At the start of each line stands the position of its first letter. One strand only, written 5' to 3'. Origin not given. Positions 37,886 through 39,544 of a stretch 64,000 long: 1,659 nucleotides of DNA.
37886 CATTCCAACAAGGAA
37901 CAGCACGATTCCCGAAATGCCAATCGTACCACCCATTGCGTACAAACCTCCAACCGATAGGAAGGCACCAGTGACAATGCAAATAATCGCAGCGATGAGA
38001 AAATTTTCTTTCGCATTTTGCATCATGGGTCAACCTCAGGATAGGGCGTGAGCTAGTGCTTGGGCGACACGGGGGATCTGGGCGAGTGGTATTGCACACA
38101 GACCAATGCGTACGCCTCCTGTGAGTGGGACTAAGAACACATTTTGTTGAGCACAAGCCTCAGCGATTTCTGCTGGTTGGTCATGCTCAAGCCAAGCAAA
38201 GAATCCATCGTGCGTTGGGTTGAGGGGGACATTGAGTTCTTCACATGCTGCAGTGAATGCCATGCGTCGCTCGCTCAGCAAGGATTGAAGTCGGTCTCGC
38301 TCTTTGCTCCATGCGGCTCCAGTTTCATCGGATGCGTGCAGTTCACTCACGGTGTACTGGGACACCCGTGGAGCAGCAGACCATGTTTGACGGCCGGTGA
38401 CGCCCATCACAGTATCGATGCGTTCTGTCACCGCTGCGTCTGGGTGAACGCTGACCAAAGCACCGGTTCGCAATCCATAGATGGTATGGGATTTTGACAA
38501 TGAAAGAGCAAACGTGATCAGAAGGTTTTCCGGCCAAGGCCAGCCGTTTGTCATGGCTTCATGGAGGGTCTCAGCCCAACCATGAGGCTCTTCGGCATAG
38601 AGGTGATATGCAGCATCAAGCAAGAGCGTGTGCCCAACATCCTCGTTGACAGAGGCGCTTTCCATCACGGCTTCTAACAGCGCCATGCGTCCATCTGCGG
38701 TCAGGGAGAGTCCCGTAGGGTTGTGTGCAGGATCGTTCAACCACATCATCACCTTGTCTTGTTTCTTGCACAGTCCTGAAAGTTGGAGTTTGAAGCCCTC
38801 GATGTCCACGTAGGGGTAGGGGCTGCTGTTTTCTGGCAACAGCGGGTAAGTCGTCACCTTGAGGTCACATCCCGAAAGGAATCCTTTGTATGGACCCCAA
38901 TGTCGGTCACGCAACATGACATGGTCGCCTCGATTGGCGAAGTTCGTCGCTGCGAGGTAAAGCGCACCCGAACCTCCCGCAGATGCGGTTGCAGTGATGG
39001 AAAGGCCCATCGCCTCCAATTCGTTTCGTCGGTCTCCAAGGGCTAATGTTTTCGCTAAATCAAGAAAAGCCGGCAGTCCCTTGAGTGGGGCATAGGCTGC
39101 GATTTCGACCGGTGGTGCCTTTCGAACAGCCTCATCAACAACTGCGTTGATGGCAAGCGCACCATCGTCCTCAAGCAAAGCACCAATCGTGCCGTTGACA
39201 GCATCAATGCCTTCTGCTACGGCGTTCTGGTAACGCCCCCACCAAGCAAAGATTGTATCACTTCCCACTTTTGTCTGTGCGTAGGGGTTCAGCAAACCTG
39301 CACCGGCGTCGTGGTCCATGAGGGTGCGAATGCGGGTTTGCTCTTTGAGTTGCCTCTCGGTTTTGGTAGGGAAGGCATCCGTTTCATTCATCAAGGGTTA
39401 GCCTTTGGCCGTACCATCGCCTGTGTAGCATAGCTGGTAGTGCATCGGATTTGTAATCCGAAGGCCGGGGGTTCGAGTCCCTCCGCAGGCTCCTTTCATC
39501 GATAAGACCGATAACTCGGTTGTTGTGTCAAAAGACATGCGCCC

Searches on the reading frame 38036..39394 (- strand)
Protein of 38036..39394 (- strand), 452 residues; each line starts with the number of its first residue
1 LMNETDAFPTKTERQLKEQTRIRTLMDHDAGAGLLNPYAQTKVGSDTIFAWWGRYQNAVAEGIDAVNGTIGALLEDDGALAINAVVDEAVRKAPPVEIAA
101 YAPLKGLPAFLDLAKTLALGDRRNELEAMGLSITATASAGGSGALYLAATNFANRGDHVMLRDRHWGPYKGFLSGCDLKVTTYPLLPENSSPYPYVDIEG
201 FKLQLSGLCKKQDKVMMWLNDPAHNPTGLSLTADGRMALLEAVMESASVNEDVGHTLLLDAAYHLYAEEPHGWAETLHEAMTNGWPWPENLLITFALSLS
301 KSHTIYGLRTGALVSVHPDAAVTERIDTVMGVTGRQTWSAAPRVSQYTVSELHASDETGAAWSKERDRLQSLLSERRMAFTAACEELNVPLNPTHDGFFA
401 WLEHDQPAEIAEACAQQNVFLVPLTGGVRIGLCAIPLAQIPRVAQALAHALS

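Call 26: search_protein_families(library=pfam, proteins=[window:38036-39394:-], max_evalue=0.001)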
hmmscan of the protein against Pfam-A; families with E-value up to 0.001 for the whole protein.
window:38036-39394:- (452 aa): 1 family
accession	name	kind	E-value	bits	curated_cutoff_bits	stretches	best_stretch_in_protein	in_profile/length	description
PF00155.27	Aminotran_1_2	-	3.8e-23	82.7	19.7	1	70-447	8-361/361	Aminotransferase class I and II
